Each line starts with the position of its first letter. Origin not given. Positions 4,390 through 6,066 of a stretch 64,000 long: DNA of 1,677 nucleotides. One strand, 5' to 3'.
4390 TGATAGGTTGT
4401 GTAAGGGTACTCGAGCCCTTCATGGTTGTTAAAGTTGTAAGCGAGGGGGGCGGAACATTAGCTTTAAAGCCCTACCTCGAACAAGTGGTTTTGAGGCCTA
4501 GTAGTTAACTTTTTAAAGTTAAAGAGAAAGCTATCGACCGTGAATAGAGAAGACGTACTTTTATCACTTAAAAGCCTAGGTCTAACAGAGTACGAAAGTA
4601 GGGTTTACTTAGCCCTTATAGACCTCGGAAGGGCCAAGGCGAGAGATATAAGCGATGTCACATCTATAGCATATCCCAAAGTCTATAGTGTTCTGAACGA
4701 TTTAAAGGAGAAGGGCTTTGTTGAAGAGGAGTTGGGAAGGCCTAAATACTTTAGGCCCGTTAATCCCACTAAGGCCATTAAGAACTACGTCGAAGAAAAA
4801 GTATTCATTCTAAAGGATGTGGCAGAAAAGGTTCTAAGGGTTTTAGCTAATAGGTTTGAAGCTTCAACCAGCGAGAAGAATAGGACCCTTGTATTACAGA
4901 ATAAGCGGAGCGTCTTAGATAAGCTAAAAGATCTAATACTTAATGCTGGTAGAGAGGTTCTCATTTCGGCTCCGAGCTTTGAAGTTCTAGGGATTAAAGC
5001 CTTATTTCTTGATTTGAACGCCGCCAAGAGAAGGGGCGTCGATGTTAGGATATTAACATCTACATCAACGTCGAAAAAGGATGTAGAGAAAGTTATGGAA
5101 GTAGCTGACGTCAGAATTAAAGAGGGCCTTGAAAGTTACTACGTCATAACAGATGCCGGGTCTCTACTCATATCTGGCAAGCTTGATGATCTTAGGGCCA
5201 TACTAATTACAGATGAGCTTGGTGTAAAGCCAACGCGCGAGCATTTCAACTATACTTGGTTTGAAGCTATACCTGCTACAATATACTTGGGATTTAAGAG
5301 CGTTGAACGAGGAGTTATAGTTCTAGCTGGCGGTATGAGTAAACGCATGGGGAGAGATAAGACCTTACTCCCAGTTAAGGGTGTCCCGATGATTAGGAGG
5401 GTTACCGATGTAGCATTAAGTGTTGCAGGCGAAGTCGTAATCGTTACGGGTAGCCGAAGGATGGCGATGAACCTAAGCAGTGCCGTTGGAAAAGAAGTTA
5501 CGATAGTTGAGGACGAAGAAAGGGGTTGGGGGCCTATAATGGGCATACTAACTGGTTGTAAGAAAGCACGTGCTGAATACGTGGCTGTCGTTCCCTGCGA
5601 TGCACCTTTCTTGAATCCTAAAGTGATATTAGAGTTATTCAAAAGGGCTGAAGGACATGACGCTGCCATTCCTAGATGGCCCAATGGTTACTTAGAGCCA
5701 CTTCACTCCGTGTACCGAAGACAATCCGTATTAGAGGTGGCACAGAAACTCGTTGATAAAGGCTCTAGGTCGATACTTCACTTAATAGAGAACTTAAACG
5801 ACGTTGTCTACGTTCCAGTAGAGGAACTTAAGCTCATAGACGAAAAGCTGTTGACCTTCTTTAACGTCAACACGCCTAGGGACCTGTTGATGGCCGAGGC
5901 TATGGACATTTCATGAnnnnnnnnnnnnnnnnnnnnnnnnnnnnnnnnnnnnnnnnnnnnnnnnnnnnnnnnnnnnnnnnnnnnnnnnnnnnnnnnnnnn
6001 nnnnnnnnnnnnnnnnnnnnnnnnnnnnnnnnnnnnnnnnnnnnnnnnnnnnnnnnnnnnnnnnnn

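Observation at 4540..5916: TrmB-family transcription factor fused in-frame to MobA inside a molybdenum-cofactor gene cluster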

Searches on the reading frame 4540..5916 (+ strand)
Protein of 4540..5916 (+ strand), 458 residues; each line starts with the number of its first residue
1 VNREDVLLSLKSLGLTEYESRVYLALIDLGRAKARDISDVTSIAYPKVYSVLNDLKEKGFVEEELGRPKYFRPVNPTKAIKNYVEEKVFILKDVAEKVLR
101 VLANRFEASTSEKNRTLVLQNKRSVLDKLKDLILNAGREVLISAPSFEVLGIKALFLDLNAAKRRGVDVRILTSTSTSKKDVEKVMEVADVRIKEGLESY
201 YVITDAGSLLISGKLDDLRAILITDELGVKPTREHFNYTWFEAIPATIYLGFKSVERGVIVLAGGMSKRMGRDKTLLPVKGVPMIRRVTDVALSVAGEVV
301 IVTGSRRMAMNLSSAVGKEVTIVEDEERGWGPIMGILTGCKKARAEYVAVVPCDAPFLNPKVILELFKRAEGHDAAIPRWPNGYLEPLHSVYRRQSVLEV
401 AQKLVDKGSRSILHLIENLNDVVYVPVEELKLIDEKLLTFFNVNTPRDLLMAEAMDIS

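Call 3: search_protein_families(library=pfam, proteins=[window:4540-5916:+], max_evalue=0.01)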
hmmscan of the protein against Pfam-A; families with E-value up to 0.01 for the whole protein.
window:4540-5916:+ (458 aa): 7 families
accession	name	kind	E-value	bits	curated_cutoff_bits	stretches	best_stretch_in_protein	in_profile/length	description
PF12804.13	NTP_transf_3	-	7.8e-37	127.3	27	1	259-414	1-155/160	MobA-like NTP transferase domain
PF01978.25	TrmB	-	1.6e-22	79.5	25.6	1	10-76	1-67/68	Sugar-specific transcriptional regulator TrmB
PF02348.25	CTP_transf_3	-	1.6e-07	31.8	22.6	1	259-392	2-129/217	Cytidylyltransferase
PF11495.14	Regulator_TrmB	-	9.1e-07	28.8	22.2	1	118-214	4-97/233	Archaeal transcriptional regulator TrmB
PF13091.12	PLDc_2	-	0.00014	22.2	27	1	129-197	1-69/132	PLD-like domain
PF03965.22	Penicillinase_R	-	0.0056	17.5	22.6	0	15-108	1-98/115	Penicillinase repressor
PF24409.1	wHTH-PRTase_assc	-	0.0092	16.4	27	0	23-64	3-44/83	wHTH-PRTase associated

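Call 4: search_protein_families(library=ncbifam, proteins=[window:4540-5916:+], max_evalue=0.01)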
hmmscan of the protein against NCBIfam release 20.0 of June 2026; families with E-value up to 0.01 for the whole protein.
window:4540-5916:+ (458 aa): 42 families (the best 25 are shown)
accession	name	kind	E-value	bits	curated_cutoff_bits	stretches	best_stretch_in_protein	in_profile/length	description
NF001457.0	PRK00317.1-3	equivalog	1.8e-36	125.5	164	1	259-450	4-191/200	molybdenum cofactor guanylyltransferase MobA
NF011056.0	PRK14489.1-1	equivalog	2.5e-35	122.3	379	1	257-453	6-193/363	bifunctional molybdenum cofactor guanylyltransferase MobA/molybdopterin-guanine dinucleotide biosynthesis adaptor protein MobB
NF002741.0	PRK02726.1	equivalog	4.2e-29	101.6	179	1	259-453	10-195/200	molybdenum cofactor guanylyltransferase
TIGR02665.1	molyb_mobA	equivalog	2.6e-26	92.8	151.85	1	260-449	4-185/186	molybdenum cofactor guanylyltransferase MobA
TIGR03310.1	matur_MocA_YgfJ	equivalog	5e-20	72.3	186.45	1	259-429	2-172/188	molybdenum cofactor cytidylyltransferase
NF001855.0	PRK00576.1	equivalog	2.2e-19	69.9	205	1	257-450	7-190/197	molybdenum cofactor guanylyltransferase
NF047390.1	TransRegTrmBL1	equivalog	5.1e-19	68.4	650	1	1-150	1-146/341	HTH-type sugar sensing transcriptional regulator TrmBL1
NF001837.0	PRK00560.1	equivalog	6.4e-16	58.6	182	1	259-450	11-185/196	molybdenum cofactor guanylyltransferase MobA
NF047392.1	TransRegTrmBHalo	equivalog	2.4e-15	56.4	500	1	12-184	15-176/349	HTH-type sugar sensing transcriptional regulator TrmB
NF011059.0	PRK14490.1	equivalog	2.2e-13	50.1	354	1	259-449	183-362/374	bifunctional molybdenum cofactor guanylyltransferase MobA/molybdopterin-guanine dinucleotide biosynthesis adaptor protein MobB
NF040851.1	tran_reg_TrmB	equivalog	5.1e-13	48.9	600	1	4-185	5-177/338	HTH-type sugar-sensing transcriptional regulator TrmB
NF045665.1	NTPtran_DVU1551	equivalog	1.2e-11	44.3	315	1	259-379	3-127/359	DVU_1551 family NTP transferase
NF041141.1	tran_reg_TrmBL2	equivalog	3.1e-11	43.3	530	1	12-189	13-197/264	HTH-type transcriptional regulator TrmBL2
NF011070.0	PRK14500.1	equivalog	2e-10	40.5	606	1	260-409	170-316/358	putative bifunctional molybdopterin-guanine dinucleotide biosynthesis protein MoaC/MobA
NF011058.0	PRK14489.1-3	exception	1.9e-09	36.6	820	1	260-450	12-199/382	molybdenum cofactor guanylyltransferase MobA, DUF3305 domain-containing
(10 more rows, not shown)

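Call 5: find_homologous_proteins(query=window:4540-5916:+, max_evalue=0.00001)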
Query window:4540-5916:+ (458 aa): 32 proteins with E <= 0.00001 among 8000 candidates.
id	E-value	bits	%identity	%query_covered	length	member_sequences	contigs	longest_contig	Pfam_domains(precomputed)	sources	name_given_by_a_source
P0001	2.2e-292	987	100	100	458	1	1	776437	PF01978.26,PF11495.15,PF12804.14,PF02348.26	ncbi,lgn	ncbi:MAG: NTP transferase domain-containing protein [Candidatus Nezhaarchaeales archaeon]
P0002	3.3e-268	908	89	100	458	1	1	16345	PF01978.26,PF11495.15,PF12804.14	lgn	-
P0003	2.2e-224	763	72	100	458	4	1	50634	PF01978.26,PF13091.13,PF11495.15,PF12804.14,PF02348.26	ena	-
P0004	1.9e-216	737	72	99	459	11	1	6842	PF01978.26,PF12804.14,PF02348.26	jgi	jgi:molybdopterin-guanine dinucleotide biosynthesis protein A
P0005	6.9e-216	735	72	100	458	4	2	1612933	PF01978.26,PF11495.15,PF12804.14,PF02348.26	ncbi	ncbi:MAG: NTP transferase domain-containing protein [Candidatus Nezhaarchaeales archaeon]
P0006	6.1e-215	732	71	99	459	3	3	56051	PF01978.26,PF11495.15,PF12804.14,PF02348.26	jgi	jgi:molybdopterin-guanine dinucleotide biosynthesis protein A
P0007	8.2e-212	722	70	100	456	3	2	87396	PF01978.26,PF11495.15,PF12804.14,PF02348.26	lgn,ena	-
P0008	8.5e-212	722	69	99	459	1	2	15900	PF01978.26,PF13091.13,PF11495.15,PF12804.14,PF02348.26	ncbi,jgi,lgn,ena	-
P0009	9.9e-212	722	70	100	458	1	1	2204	PF01978.26,PF11495.15,PF12804.14,PF02348.26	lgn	-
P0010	4.6e-211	719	70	100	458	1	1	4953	PF01978.26,PF11495.15,PF12804.14,PF02348.26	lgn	-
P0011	1.1e-210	718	71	100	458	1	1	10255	PF01978.26,PF11495.15,PF12804.14,PF02348.26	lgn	-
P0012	5.0e-210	716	70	99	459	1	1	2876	PF01978.26,PF11495.15,PF12804.14,PF02348.26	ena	-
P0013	9.4e-210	715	70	99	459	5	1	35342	PF01978.26,PF13091.13,PF11495.15,PF12804.14,PF02348.26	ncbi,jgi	-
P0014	6.3e-209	712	69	99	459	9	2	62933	PF01978.26,PF01128.26,PF11495.15,PF12804.14,PF02348.26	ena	-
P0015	1.9e-208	711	70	99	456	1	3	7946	PF01978.26,PF11495.15,PF12804.14,PF02348.26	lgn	-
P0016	2.4e-208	710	69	99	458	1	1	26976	PF01978.26,PF11495.15,PF12804.14,PF02348.26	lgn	-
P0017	1.4e-207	708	67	100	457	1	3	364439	PF01978.26,PF11495.15,PF12804.14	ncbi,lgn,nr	ncbi:MAG: NTP transferase domain-containing protein [Candidatus Nezhaarchaeota archaeon]|nr:NTP tran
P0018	2.8e-188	644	62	98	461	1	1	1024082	PF01978.26,PF11495.15,PF12804.14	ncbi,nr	ncbi:MAG: NTP transferase domain-containing protein [Candidatus Nezhaarchaeota archaeon]|nr:NTP tran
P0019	3.8e-172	591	65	88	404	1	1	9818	PF12804.14,PF02348.26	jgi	-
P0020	1.1e-157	543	74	69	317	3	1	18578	PF12804.14,PF02348.26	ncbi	-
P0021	6.8e-140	485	77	44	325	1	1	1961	PF01978.26,PF01128.26,PF12804.14,PF02348.26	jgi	jgi:molybdopterin-guanine dinucleotide biosynthesis protein A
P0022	1.2e-105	372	66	57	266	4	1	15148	PF01978.26,PF13091.13,PF11495.15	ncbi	ncbi:hypothetical protein DSO06_05620, partial [Candidatus Nezhaarchaeota archaeon WYZ-LMO8]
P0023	1.7e-42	164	46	44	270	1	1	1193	PF01983.22,PF12804.14,PF02348.26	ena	-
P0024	2.4e-40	157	44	43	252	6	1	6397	PF12804.14,PF02348.26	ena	-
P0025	5.1e-25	106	40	42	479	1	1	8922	PF02634.22,PF12804.14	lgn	-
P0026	2.9e-16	78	32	41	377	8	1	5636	PF12804.14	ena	-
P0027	2.3e-15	75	34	42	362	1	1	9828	PF03205.21,PF12804.14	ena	-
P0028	1.1e-11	62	34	43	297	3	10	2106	PF12804.14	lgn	-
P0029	2.7e-10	58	29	45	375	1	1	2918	PF03205.21,PF12804.14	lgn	-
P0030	3.3e-8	51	31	41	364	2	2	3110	PF03205.21,PF12804.14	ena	-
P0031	1.3e-7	49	32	41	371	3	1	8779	PF03205.21,PF12804.14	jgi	jgi:molybdopterin-guanine dinucleotide biosynthesis protein MobB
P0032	4.5e-6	44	28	41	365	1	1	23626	PF03205.21,PF03308.23,PF12804.14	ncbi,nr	ncbi:MAG: molybdopterin-guanine dinucleotide biosynthesis protein B [Actinobacteria bacterium]|nr:mo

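Call 10: find_encoding_contigs(protein=P0018, flank=10000, max_places=3)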
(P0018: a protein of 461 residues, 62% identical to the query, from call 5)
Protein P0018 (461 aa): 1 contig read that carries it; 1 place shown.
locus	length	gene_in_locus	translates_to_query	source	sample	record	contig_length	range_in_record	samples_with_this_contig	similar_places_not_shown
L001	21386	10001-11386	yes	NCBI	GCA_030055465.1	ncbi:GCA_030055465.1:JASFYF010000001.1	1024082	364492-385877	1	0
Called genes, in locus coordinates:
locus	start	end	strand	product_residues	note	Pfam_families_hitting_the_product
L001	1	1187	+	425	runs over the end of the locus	PF13191:AAA_16 (faint), PF01695:IstB_IS21 (weak), PF07724:AAA_2 (weak), PF13401:AAA_22 (faint), PF00004:AAA, PF07728:AAA_5 (weak)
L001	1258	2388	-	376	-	PF04055:Radical_SAM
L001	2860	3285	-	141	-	-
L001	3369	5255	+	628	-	PF01507:PAPS_reduct, PF14697:Fer4_21 (weak)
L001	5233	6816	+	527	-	-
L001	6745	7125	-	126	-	PF01910:Thiamine_BP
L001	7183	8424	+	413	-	PF03453:MoeA_N, PF00994:MoCF_biosynth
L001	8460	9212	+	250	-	PF00142:Fer4_NifH (faint), PF01656:CbiA, PF09140:MipZ (faint), PF10609:ParA, PF13614:AAA_31 (weak)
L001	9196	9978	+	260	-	PF13938:DUF4213, PF04016:DUF364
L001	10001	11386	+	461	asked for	PF01978:TrmB, PF11495:TrmB_EBD_N (weak), PF12804:NTP_transf_3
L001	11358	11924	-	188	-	PF03205:MobB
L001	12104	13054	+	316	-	PF04055:Radical_SAM, PF06463:Mob_synth_C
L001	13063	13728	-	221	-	PF02353:CMAS (weak), PF13489:Methyltransf_23, PF01209:Ubie_methyltran, PF13649:Methyltransf_25, PF13847:Methyltransf_31, PF08241:Methyltransf_11, PF08242:Methyltransf_12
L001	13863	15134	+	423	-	PF03453:MoeA_N, PF00994:MoCF_biosynth, PF03454:MoeA_C (weak)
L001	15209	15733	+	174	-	PF12838:Fer4_7 (weak), PF13247:Fer4_11, PF14697:Fer4_21 (weak), PF12838:Fer4_7 (weak), PF25160:LdpA_Fe-S-bd (weak), PF12797:Fer4_2 (weak), PF00037:Fer4, PF12837:Fer4_6 (weak), +3 more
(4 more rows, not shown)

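Call 11: find_encoding_contigs(protein=P0005, flank=10000, max_places=3)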
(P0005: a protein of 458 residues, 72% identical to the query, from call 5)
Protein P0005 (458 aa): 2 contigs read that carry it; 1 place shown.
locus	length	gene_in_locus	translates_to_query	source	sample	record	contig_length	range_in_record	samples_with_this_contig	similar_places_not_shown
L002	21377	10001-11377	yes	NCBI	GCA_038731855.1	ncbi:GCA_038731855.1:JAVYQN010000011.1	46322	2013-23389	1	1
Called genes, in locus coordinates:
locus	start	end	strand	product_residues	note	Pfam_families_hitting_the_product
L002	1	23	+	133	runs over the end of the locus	PF01402:RHH_1 (weak), PF08753:NikR_C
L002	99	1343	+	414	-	PF13173:AAA_14 (faint), PF01695:IstB_IS21 (weak), PF13191:AAA_16 (faint), PF13401:AAA_22 (faint), PF00004:AAA, PF07724:AAA_2, PF07728:AAA_5 (weak)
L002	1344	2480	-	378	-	PF04055:Radical_SAM, PF13353:Fer4_12 (weak)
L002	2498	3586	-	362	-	PF04055:Radical_SAM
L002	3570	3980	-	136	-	-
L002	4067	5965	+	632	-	PF01507:PAPS_reduct, PF13237:Fer4_10 (weak)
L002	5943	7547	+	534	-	-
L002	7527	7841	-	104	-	PF01910:Thiamine_BP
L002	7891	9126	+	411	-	PF03453:MoeA_N, PF00994:MoCF_biosynth, PF03454:MoeA_C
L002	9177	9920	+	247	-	PF01656:CbiA (weak), PF10609:ParA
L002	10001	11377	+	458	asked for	PF01978:TrmB, PF11495:TrmB_EBD_N, PF02348:CTP_transf_3 (weak), PF12804:NTP_transf_3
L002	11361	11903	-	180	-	PF03205:MobB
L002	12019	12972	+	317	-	PF04055:Radical_SAM, PF06463:Mob_synth_C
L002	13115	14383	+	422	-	PF03453:MoeA_N, PF00994:MoCF_biosynth, PF03454:MoeA_C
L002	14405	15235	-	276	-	PF01975:SurE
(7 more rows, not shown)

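Call 12: find_encoding_contigs(protein=P0017, flank=10000, max_places=2)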
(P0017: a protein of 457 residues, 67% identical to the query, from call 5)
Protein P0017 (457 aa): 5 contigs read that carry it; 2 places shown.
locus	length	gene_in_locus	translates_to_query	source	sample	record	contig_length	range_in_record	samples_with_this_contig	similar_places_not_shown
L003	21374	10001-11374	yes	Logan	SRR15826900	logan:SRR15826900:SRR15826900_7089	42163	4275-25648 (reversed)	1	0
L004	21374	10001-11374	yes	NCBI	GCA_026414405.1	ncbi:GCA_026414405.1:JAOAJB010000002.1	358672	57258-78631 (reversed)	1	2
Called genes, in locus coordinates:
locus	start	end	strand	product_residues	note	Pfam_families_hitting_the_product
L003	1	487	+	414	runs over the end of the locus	PF13173:AAA_14 (faint), PF13191:AAA_16 (faint), PF01695:IstB_IS21 (weak), PF20720:nSTAND3 (weak), PF00004:AAA, PF07724:AAA_2 (weak), PF07728:AAA_5 (weak)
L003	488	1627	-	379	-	PF04055:Radical_SAM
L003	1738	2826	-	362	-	PF04055:Radical_SAM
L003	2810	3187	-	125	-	-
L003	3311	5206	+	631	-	PF01507:PAPS_reduct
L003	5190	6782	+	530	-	-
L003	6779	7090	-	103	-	PF01910:Thiamine_BP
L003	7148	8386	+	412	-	PF03453:MoeA_N, PF00994:MoCF_biosynth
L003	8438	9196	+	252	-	PF00142:Fer4_NifH, PF01656:CbiA, PF10609:ParA, PF13614:AAA_31 (weak)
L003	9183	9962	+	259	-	PF13938:DUF4213, PF04016:DUF364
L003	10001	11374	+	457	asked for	PF01978:TrmB, PF11495:TrmB_EBD_N, PF12804:NTP_transf_3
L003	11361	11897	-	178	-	PF03205:MobB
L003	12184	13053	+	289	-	PF04055:Radical_SAM, PF06463:Mob_synth_C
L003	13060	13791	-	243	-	PF01209:Ubie_methyltran, PF02353:CMAS (weak), PF13489:Methyltransf_23, PF07021:MetW (weak), PF13847:Methyltransf_31, PF08241:Methyltransf_11, PF08242:Methyltransf_12, PF13649:Methyltransf_25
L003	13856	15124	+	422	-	PF03453:MoeA_N, PF00994:MoCF_biosynth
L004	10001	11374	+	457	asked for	PF01978:TrmB, PF11495:TrmB_EBD_N, PF12804:NTP_transf_3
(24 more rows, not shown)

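Call 13: find_encoding_contigs(protein=P0003, flank=10000, max_places=2)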
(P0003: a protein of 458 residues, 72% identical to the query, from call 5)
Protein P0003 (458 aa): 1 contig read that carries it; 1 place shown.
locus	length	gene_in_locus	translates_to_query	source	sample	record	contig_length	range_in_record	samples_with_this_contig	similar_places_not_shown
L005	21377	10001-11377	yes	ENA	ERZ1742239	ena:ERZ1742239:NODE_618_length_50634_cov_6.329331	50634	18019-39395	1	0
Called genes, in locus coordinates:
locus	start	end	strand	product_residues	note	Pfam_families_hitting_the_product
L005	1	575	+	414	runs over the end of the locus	PF13173:AAA_14 (faint), PF13191:AAA_16 (faint), PF01695:IstB_IS21 (weak), PF20720:nSTAND3 (faint), PF00004:AAA, PF07724:AAA_2, PF07728:AAA_5 (weak)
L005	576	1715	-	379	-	PF04055:Radical_SAM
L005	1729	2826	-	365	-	PF04055:Radical_SAM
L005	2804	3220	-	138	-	-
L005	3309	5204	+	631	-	PF01507:PAPS_reduct, PF13237:Fer4_10 (faint)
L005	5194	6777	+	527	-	-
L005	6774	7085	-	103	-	PF01910:Thiamine_BP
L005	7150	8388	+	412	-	PF03453:MoeA_N, PF00994:MoCF_biosynth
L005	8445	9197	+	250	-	PF00142:Fer4_NifH, PF01656:CbiA, PF10609:ParA, PF13614:AAA_31 (weak)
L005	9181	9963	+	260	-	PF13938:DUF4213, PF04016:DUF364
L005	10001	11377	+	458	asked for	PF01978:TrmB, PF11495:TrmB_EBD_N (weak), PF13091:PLDc_2 (faint), PF02348:CTP_transf_3 (weak), PF12804:NTP_transf_3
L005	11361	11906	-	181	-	PF03205:MobB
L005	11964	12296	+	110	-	-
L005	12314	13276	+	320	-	PF04055:Radical_SAM, PF06463:Mob_synth_C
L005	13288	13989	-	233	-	PF02353:CMAS, PF13489:Methyltransf_23, PF01209:Ubie_methyltran, PF13847:Methyltransf_31, PF08241:Methyltransf_11, PF08242:Methyltransf_12, PF13649:Methyltransf_25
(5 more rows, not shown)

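Call 14: find_encoding_contigs(protein=P0007, flank=10000, max_places=2)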
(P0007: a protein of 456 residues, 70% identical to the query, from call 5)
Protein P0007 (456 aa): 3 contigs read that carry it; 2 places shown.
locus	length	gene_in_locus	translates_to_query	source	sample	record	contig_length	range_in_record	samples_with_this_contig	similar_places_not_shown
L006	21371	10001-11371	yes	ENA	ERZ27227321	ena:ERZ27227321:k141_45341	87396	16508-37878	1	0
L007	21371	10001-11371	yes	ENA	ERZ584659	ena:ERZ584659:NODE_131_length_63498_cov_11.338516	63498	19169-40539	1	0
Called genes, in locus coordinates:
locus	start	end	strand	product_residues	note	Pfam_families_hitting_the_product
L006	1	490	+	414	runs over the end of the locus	PF13173:AAA_14 (faint), PF13191:AAA_16 (faint), PF01695:IstB_IS21 (weak), PF13401:AAA_22 (faint), PF20720:nSTAND3 (faint), PF00004:AAA, PF07724:AAA_2, PF07728:AAA_5 (weak)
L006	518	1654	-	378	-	PF04055:Radical_SAM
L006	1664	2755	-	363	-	PF04055:Radical_SAM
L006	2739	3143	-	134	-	-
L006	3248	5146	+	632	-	PF01507:PAPS_reduct, PF13237:Fer4_10 (weak)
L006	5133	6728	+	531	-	-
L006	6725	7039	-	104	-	PF01910:Thiamine_BP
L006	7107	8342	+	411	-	PF03453:MoeA_N, PF00994:MoCF_biosynth, PF03454:MoeA_C (faint)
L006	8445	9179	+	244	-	PF00142:Fer4_NifH (weak), PF01583:APS_kinase (weak), PF01656:CbiA, PF10609:ParA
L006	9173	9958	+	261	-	PF13938:DUF4213, PF04016:DUF364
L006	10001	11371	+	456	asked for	PF01978:TrmB, PF11495:TrmB_EBD_N, PF02348:CTP_transf_3 (weak), PF12804:NTP_transf_3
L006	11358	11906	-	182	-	PF03205:MobB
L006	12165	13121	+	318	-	PF04055:Radical_SAM, PF13353:Fer4_12 (weak), PF06463:Mob_synth_C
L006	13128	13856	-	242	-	PF00891:Methyltransf_2 (weak), PF02353:CMAS (weak), PF01209:Ubie_methyltran, PF13489:Methyltransf_23, PF13847:Methyltransf_31, PF08241:Methyltransf_11, PF08242:Methyltransf_12, PF13649:Methyltransf_25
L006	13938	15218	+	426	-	PF03453:MoeA_N, PF00994:MoCF_biosynth, PF03454:MoeA_C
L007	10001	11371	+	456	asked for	PF01978:TrmB, PF11495:TrmB_EBD_N, PF02348:CTP_transf_3 (weak), PF12804:NTP_transf_3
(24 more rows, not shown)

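Call 15: find_encoding_contigs(protein=P0014, flank=10000, max_places=2)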
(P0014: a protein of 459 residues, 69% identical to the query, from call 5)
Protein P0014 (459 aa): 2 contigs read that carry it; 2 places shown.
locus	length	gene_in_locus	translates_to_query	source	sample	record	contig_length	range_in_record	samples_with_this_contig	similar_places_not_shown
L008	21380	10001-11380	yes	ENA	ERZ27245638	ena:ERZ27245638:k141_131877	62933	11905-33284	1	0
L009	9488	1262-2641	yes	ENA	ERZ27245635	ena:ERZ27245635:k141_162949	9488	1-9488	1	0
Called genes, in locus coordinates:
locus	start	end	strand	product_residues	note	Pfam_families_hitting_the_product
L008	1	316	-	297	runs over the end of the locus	PF01297:ZnuA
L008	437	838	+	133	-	PF01402:RHH_1 (weak), PF08753:NikR_C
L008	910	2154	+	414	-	PF20720:nSTAND3 (faint), PF01695:IstB_IS21 (weak), PF00004:AAA, PF07724:AAA_2 (weak), PF07728:AAA_5 (weak)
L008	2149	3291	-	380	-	PF13353:Fer4_12 (faint), PF04055:Radical_SAM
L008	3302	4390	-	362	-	PF04055:Radical_SAM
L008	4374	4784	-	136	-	-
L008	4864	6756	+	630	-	PF01507:PAPS_reduct, PF13237:Fer4_10 (weak)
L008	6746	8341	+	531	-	-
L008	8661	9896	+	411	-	PF03453:MoeA_N, PF00994:MoCF_biosynth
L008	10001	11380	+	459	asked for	PF01978:TrmB, PF11495:TrmB_EBD_N (weak), PF01128:IspD (faint), PF02348:CTP_transf_3, PF12804:NTP_transf_3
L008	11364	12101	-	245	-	PF03205:MobB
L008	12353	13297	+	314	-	PF13353:Fer4_12 (weak), PF04055:Radical_SAM, PF06463:Mob_synth_C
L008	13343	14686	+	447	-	PF03453:MoeA_N, PF03454:MoeA_C (faint), PF00994:MoCF_biosynth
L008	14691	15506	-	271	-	PF01975:SurE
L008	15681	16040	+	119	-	-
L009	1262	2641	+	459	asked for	PF01978:TrmB, PF11495:TrmB_EBD_N (weak), PF01128:IspD (faint), PF02348:CTP_transf_3, PF12804:NTP_transf_3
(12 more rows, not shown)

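Call 16: predict_structure(alignment_id=A1)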
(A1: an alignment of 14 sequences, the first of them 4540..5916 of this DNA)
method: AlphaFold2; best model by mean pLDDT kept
length: 458 residues; sequences in the alignment: 14
mean_pLDDT: 68.2   pTM: 0.51
mean pLDDT of the five models: 68.2, 54.1, 51.9, 48.3, 46.8
residues with pLDDT >= 90: 35; 70-90: 212; 50-70: 141; < 50: 70
segments of 3 or more residues with pLDDT < 50: 59-74, 110-113, 265-280, 378-388, 437-458
pLDDT, mean of each block of 10 residues (from residue 1): 76 72 70 57 52 50 34 47 63 64 61 59 84 91 86 84 91 89 89 82 87 70 70 72 76 77 50 37 73 85 77 76 72 80 86 64 74 53 43 84 85 71 54 49 33 29
secondary structure, 60 per line:
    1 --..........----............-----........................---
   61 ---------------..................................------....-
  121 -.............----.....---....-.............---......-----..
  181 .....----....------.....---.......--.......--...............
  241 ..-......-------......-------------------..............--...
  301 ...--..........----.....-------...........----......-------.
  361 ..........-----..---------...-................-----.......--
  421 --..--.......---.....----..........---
elements in order: H3-12 H17-28 H34-57 H76-109 E116-119 H122-134 E139-143 H147-150 H152-164 E168-173 H179-185 E190-193 E200-204 E208-214 E217-223 H226-242 H246-249 E257-262 H282-295 E298-303 H306-315 E320-324 H332-342 E347-352 H360-370 E391-393 H394-406 H412-418 H427-433 H437-441 H446-455
